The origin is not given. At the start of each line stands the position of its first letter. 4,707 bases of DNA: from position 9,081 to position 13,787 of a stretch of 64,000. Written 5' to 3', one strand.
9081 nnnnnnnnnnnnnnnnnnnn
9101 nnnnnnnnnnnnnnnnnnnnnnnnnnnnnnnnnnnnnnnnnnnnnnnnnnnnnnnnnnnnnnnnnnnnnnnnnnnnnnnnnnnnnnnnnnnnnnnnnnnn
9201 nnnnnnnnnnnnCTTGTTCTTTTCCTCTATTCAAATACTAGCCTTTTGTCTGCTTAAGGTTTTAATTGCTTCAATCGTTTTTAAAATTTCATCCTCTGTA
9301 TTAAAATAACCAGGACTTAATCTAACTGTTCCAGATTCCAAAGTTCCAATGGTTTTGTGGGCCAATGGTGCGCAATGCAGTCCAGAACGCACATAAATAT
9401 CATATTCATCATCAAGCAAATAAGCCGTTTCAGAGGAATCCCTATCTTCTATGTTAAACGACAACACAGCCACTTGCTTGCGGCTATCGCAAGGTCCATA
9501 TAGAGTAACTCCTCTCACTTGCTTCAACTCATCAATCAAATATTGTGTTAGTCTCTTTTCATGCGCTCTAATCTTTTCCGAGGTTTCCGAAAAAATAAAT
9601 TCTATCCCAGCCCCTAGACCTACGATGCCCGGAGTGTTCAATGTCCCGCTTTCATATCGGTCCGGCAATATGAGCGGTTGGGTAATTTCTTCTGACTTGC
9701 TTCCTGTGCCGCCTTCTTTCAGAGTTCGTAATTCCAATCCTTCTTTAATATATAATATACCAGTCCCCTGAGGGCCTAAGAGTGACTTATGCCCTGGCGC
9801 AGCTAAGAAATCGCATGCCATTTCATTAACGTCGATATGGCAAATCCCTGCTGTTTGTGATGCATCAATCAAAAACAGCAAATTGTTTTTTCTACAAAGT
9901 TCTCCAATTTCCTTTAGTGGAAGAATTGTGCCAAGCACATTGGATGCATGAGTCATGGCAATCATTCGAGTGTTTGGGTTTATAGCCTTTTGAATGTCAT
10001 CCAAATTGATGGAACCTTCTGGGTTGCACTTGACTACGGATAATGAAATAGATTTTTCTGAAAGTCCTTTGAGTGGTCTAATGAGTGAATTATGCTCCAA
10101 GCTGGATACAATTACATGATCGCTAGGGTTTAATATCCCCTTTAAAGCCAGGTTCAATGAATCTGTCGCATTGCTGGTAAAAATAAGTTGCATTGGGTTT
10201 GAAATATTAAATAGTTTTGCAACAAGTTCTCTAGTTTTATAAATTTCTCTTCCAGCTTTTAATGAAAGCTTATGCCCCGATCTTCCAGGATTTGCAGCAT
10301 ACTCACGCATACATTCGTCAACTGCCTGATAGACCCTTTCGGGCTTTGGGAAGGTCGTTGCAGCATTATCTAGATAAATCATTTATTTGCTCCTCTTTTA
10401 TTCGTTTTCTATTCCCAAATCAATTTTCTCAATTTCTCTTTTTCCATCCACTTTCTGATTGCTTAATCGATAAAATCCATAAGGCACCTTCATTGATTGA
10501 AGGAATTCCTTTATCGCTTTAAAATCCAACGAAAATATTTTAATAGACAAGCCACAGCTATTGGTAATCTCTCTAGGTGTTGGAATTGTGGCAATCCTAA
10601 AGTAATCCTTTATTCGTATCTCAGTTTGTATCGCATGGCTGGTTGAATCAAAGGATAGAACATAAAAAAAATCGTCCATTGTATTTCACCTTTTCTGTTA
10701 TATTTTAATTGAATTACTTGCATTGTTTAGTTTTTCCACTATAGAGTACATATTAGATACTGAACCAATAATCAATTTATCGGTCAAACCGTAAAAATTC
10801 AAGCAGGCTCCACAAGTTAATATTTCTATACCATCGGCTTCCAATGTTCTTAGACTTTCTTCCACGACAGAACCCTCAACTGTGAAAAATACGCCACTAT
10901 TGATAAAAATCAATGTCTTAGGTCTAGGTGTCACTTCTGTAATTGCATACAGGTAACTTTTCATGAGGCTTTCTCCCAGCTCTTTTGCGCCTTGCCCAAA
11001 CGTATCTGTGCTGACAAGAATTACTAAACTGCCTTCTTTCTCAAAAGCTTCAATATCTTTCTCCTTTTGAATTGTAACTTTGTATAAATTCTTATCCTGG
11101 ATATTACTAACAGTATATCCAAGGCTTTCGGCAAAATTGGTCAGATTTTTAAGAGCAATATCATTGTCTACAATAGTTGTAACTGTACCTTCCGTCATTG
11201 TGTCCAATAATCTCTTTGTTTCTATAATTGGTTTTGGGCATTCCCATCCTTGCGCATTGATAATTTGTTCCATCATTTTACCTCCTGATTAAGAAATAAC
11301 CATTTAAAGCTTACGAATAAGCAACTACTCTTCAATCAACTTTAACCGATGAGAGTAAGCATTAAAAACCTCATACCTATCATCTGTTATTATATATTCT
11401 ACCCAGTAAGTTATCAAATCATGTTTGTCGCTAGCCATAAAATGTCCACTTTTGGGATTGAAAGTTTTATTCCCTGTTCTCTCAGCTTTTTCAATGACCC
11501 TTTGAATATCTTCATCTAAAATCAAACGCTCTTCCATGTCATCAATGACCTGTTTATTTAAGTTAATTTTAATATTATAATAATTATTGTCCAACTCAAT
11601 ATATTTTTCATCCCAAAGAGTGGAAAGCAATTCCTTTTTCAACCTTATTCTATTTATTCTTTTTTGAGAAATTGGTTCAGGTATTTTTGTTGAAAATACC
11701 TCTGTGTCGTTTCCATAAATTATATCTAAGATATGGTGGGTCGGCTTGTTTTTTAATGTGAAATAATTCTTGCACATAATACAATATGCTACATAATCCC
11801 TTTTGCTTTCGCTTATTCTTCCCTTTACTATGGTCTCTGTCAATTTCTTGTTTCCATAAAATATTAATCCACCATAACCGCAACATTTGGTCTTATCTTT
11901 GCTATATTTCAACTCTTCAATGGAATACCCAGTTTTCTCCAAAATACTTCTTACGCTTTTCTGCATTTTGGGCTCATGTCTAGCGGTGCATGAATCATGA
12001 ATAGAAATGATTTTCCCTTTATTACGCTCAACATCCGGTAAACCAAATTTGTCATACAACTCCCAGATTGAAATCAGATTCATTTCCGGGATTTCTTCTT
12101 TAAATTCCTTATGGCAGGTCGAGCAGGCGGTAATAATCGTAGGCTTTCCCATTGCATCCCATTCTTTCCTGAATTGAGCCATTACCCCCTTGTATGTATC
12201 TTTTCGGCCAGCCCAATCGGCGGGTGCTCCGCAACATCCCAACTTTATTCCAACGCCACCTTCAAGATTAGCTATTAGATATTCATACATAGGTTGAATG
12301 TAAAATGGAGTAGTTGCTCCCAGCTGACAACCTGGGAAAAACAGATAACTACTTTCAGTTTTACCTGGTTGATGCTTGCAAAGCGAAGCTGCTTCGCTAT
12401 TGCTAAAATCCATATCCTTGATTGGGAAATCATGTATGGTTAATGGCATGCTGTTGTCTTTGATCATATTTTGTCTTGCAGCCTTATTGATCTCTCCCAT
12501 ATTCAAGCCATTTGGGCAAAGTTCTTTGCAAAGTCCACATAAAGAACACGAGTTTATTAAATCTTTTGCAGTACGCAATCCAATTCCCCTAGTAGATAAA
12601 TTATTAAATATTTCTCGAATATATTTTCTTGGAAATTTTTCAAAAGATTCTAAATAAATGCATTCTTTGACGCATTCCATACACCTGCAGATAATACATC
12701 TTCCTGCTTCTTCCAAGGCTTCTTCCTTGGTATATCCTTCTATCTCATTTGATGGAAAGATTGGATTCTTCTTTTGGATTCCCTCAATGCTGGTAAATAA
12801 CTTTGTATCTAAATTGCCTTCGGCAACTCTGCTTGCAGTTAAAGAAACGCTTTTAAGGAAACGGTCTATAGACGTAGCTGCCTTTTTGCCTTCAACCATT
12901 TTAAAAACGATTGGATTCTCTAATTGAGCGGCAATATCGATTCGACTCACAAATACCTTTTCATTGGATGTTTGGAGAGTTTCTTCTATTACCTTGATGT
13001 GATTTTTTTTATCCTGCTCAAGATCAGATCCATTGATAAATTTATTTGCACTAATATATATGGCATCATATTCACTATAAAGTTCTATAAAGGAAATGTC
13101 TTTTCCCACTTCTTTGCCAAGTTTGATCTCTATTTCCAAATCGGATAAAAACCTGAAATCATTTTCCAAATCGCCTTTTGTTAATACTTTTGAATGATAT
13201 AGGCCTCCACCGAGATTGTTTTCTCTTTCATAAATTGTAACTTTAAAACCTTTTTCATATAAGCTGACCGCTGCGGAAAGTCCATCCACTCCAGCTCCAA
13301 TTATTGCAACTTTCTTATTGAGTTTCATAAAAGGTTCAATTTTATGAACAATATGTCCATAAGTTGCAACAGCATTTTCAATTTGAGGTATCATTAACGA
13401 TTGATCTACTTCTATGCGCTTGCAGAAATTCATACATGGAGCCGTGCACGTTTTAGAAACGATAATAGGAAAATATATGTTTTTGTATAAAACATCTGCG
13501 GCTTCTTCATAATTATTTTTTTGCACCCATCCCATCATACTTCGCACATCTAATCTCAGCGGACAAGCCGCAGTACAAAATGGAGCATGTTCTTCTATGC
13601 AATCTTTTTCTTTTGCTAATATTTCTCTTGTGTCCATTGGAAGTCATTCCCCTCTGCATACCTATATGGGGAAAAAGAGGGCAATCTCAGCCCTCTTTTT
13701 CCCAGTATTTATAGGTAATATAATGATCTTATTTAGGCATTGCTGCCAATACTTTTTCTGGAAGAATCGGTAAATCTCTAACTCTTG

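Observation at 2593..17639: Mop-type molybdo-hydroxylase followed by an 11-gene accessory operon of unexplained chemistry: candidate uncharacterised cofactor maturation/modification system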

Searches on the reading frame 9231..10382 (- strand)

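Call 3: search_protein_families(library=ncbifam, proteins=[window:9231-10382:-], max_evalue=0.001)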
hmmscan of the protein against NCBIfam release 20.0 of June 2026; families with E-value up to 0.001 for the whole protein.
window:9231-10382:- (383 aa): 51 families (the best 25 are shown)
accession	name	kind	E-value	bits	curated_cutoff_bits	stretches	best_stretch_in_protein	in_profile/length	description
TIGR01977.1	am_tr_V_EF2568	hypoth_equivalog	9e-153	508.7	377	1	2-375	1-375/376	cysteine desulfurase family protein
NF040779.1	Sec_lyase_SclA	exception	5.4e-108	361.2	525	1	2-376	1-376/378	selenocysteine lyase SclA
TIGR01979.1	sufS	subfamily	2.2e-83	280.4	475.1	1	1-377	19-399/403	SufS family cysteine desulfurase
NF041166.1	f2_encap_cargo1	exception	2.2e-64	218.7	800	1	1-376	246-623/623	family 2A encapsulin nanocompartment cargo protein cysteine desulfurase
NF006791.0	PRK09295.1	equivalog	4.5e-60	203.8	661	1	1-376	24-401/406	cysteine desulfurase SufS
TIGR03402.1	FeS_nifS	equivalog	2.5e-58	197.7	530.75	1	2-377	1-370/379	cysteine desulfurase NifS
NF010611.0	PRK14012.1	equivalog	9.9e-51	172.9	548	1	2-375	7-377/406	IscS subfamily cysteine desulfurase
TIGR03392.1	FeS_syn_CsdA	equivalog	1.7e-48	165.8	493.6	1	2-374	18-390/398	cysteine desulfurase CsdA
TIGR03235.1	DNA_S_dndA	equivalog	2.9e-48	165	480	1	3-320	1-309/353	cysteine desulfurase DndA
TIGR02006.1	IscS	equivalog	5.3e-48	164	643.2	1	2-374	5-372/402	IscS subfamily cysteine desulfurase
TIGR01976.1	am_tr_V_VC1184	hypoth_equivalog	5.9e-48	164.1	352.35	1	1-373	19-401/401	cysteine desulfurase-like protein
NF008126.0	PRK10874.1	equivalog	5e-47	160.9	607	1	2-374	21-393/401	cysteine desulfurase CsdA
TIGR03403.1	nifS_epsilon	equivalog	1.4e-42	145.9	587.7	1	2-377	1-373/382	NifS family cysteine desulfurase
NF002806.0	PRK02948.1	subfamily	6e-38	130.8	304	1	1-288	1-275/381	IscS subfamily cysteine desulfurase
NF051467.1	peri_mod_PvdN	equivalog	2.8e-25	88.8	650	1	13-374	64-422/425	pyoverdine-tailoring periplasmic protein PvdN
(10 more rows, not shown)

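Call 12: search_protein_families(library=pfam, proteins=[window:9231-10382:-], max_evalue=0.01)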
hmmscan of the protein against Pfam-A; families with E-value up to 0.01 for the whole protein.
window:9231-10382:- (383 aa): 5 families
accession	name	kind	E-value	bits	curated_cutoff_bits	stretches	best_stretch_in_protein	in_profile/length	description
PF00266.25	Aminotran_5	-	4.4e-95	319.2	21.5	1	2-366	1-368/371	Aminotransferase class-V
PF00155.27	Aminotran_1_2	-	6.5e-11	42.5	19.7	1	47-173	44-185/361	Aminotransferase class I and II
PF01041.23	DegT_DnrJ_EryC1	-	1.7e-08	34.5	19.8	1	66-180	42-152/360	DegT/DnrJ/EryC1/StrS aminotransferase family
PF01212.27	Beta_elim_lyase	-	2.6e-08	34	27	1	50-232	34-215/288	Beta-eliminating lyase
PF01053.26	Cys_Met_Meta_PP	-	3.3e-06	26.3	27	1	59-180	63-180/381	Cys/Met metabolism PLP-dependent enzyme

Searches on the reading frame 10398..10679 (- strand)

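Call 3: search_protein_families(library=ncbifam, proteins=[window:10398-10679:-], max_evalue=0.001)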
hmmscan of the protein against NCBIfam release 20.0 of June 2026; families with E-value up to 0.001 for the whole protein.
window:10398-10679:- (93 aa): 0 families

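Call 12: search_protein_families(library=pfam, proteins=[window:10398-10679:-], max_evalue=0.01)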
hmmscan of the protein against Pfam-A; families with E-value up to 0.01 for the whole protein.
window:10398-10679:- (93 aa): 1 family
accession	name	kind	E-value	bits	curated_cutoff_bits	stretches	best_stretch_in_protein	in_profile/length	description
PF11823.13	Se_S_carrier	-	6.5e-16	58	25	1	6-67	2-64/69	Putative Se/S carrier protein-like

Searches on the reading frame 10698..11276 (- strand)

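Call 3: search_protein_families(library=ncbifam, proteins=[window:10698-11276:-], max_evalue=0.001)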
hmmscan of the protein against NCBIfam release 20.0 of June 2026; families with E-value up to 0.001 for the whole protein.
window:10698-11276:- (192 aa): 3 families
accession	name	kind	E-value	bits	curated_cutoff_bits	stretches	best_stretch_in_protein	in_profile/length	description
TIGR03527.1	selenium_YedF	equivalog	1.3e-58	198.1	110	1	6-192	1-194/194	sulfurtransferase-like selenium metabolism protein YedF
NF001423.0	PRK00299.1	equivalog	0.00011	22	78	1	3-72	9-80/82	sulfurtransferase TusA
NF008242.0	PRK11018.1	equivalog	0.00026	20.6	79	1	6-62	11-68/78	sulfurtransferase-like selenium metabolism protein YedF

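Call 12: search_protein_families(library=pfam, proteins=[window:10698-11276:-], max_evalue=0.01)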
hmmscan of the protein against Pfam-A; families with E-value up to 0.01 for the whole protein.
window:10698-11276:- (192 aa): 2 families
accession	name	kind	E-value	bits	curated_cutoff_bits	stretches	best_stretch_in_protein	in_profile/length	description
PF01206.22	TusA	-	8.9e-15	54.7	28.6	1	5-71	2-70/70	Sulfurtransferase TusA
PF02635.20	DsrE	-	1.4e-05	25.7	22.7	1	122-188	36-112/116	DsrE/DsrF-like family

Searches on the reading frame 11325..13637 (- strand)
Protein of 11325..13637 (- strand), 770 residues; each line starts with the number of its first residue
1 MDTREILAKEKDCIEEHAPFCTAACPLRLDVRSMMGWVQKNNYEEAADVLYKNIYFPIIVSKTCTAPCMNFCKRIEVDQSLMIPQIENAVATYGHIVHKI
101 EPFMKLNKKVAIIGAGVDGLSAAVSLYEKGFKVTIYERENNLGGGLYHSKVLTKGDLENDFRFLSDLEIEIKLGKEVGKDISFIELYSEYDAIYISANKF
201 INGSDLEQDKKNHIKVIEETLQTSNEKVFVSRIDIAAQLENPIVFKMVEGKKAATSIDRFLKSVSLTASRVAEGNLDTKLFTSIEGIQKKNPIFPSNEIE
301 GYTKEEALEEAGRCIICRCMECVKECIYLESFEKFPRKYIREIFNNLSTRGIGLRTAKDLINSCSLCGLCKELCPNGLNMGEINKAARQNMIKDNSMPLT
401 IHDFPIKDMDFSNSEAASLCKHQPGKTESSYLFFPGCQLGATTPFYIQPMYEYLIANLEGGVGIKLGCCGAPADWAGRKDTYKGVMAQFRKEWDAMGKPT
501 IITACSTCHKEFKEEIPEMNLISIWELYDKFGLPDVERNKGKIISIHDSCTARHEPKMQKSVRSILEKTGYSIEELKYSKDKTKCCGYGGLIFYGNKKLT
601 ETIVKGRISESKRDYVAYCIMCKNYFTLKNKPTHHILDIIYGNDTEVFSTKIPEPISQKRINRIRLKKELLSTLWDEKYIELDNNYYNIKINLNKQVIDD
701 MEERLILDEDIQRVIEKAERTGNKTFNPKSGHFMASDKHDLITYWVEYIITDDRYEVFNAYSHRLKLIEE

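Call 4: search_protein_families(library=ncbifam, proteins=[window:11325-13637:-], max_evalue=0.001)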
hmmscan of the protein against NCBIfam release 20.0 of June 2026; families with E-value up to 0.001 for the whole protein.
window:11325-13637:- (770 aa): 57 families (the best 25 are shown)
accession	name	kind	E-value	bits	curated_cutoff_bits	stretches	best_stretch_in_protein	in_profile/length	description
NF045663.1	diclust_near_Sec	equivalog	4.1e-277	921.3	530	1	4-767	3-757/759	pyridine nucleotide-disulfide oxidoreductase/dicluster-binding protein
NF009410.0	PRK12771.1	subfamily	3e-45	154.8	516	2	9-196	38-230/566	NAD(P)-binding protein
NF009454.0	PRK12814.1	equivalog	6.7e-31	107.3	916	1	18-196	102-285/657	putative NADPH-dependent glutamate synthase small subunit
NF010590.0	PRK13984.1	equivalog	3.1e-30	104.9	946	1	12-218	191-401/611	putative oxidoreductase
NF009414.0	PRK12778.1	equivalog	1.9e-27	95.9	1103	2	8-197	326-525/752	bifunctional dihydroorotate dehydrogenase B NAD binding subunit/NADPH-dependent glutamate synthase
TIGR01317.1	GOGAT_sm_gam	subfamily_domain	3.2e-26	92.3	447.7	1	9-196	40-235/485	glutamate synthase small subunit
TIGR01316.1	gltA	equivalog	5.3e-26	91.4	471.75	1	13-197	31-226/449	NADPH-dependent glutamate synthase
TIGR01318.1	gltD_gamma_fam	subfamily_domain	1.6e-22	79.7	482.95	1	8-209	37-247/467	glutamate synthase, small subunit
TIGR03315.1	Se_ygfK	equivalog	3.3e-22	77.8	835.3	1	18-187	445-618/1012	putative selenate reductase subunit YgfK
NF009408.0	PRK12769.1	equivalog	4.2e-20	71.4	1003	1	19-199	234-422/659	formate-dependent uric acid utilization protein AegA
NF009413.0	PRK12775.1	equivalog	4.3e-18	64.5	1895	1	5-197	325-525/1006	putative trifunctional 2-polyprenylphenol hydroxylase/glutamate synthase subunit beta/ferritin domain-containing protein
NF045670.1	quin_L_LdhH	equivalog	2.2e-16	59.3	800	2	421-612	459-667/706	L-lactate dehydrogenase (quinone) large subunit LdhH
NF009451.0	PRK12809.1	equivalog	2.1e-15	56.1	1154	1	19-200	217-406/639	formate-dependent uric acid utilization protein YgfT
NF004898.0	PRK06259.1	equivalog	8.8e-15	54.3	385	1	304-623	126-460/488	fumarate reductase (CoM/CoB) subunit TfrB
NF009409.0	PRK12770.1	subfamily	5.3e-10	38.9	343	1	105-144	16-55/360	putative glutamate synthase subunit beta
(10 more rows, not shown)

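Call 37: search_protein_families(library=pfam, proteins=[window:11325-13637:-], max_evalue=0.001)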
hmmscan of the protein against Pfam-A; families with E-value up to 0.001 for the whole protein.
window:11325-13637:- (770 aa): 12 families
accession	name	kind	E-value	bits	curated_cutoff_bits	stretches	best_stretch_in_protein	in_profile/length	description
PF14691.11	Fer4_20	-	1.7e-12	47.5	25.8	1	4-92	15-106/113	Dihydroprymidine dehydrogenase domain II, 4Fe-4S cluster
PF02754.22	CCG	-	1.2e-11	45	20.6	2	431-512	1-84/85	Cysteine-rich domain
PF13534.11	Fer4_17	-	2.2e-10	41.4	22.2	1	313-379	1-61/61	4Fe-4S dicluster domain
PF13450.12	NAD_binding_8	-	1.7e-07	31.8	21.9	1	112-151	1-40/68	NAD(P)-binding Rossmann-like domain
PF13183.11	Fer4_8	-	7.5e-07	30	27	1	312-378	3-68/68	4Fe-4S dicluster domain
PF07992.20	Pyr_redox_2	-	8e-07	29.2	26.1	1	108-175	1-58/291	Pyridine nucleotide-disulphide oxidoreductase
PF01266.30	DAO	-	3.3e-06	27.3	27.9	1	109-144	1-36/353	FAD dependent oxidoreductase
PF01946.23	Thi4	-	1.9e-05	24.4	26.2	1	108-147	18-58/235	Thi4 family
PF00743.25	FMO-like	-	0.00011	21.3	22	1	108-144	2-38/532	Flavin-binding monooxygenase-like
PF13738.12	Pyr_redox_3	-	0.00017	21.3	30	1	94-177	150-235/305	Pyridine nucleotide-disulphide oxidoreductase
PF12831.13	FAD_oxidored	-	0.00029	20.7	27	1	110-148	2-40/416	FAD dependent oxidoreductase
PF00890.30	FAD_binding_2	-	0.00036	20.3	20.4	1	110-146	2-38/414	FAD binding domain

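Call 72: search_solved_structures(query=window:11325-13637:-, max_evalue=0.00001, show_alignments=0)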
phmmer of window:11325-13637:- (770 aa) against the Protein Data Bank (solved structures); distinct sequences matched with E-value up to 0.00001: 9.
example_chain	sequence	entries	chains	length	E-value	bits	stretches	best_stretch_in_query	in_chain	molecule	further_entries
8oh5_C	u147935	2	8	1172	1.1e-27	99.5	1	17-198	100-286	Formate dehydrogenase-O, major subunit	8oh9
9bov_A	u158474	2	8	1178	6.7e-26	93.6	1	18-198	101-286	Molybdopterin oxidoreductase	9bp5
9n5u_A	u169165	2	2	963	4.3e-22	81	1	21-198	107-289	NfnA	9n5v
5vj7_A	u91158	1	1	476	1.6e-19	72.5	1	12-197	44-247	Oxidoreductase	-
7mfm_I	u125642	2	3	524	3.1e-19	71.5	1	22-196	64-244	Glutamate synthase (NADPH) small chain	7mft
5jca_L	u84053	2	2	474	6.6e-18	67.1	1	12-197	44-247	NADH-dependent Ferredoxin:NADP Oxidoreductase (NfnI) subunit alpha | NADH-dependent Ferredoxin:NADP Oxidoreductase subunit alpha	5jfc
4ylf_B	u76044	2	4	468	6.6e-18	67.1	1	21-197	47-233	Dihydropyrimidine dehydrogenase subunit A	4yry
2vdc_G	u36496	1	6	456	1.8e-12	49.2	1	12-200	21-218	GLUTAMATE SYNTHASE [NADPH] SMALL CHAIN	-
6s6s_G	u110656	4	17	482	2e-12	49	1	12-200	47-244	Glutamate synthase [NADPH] small chain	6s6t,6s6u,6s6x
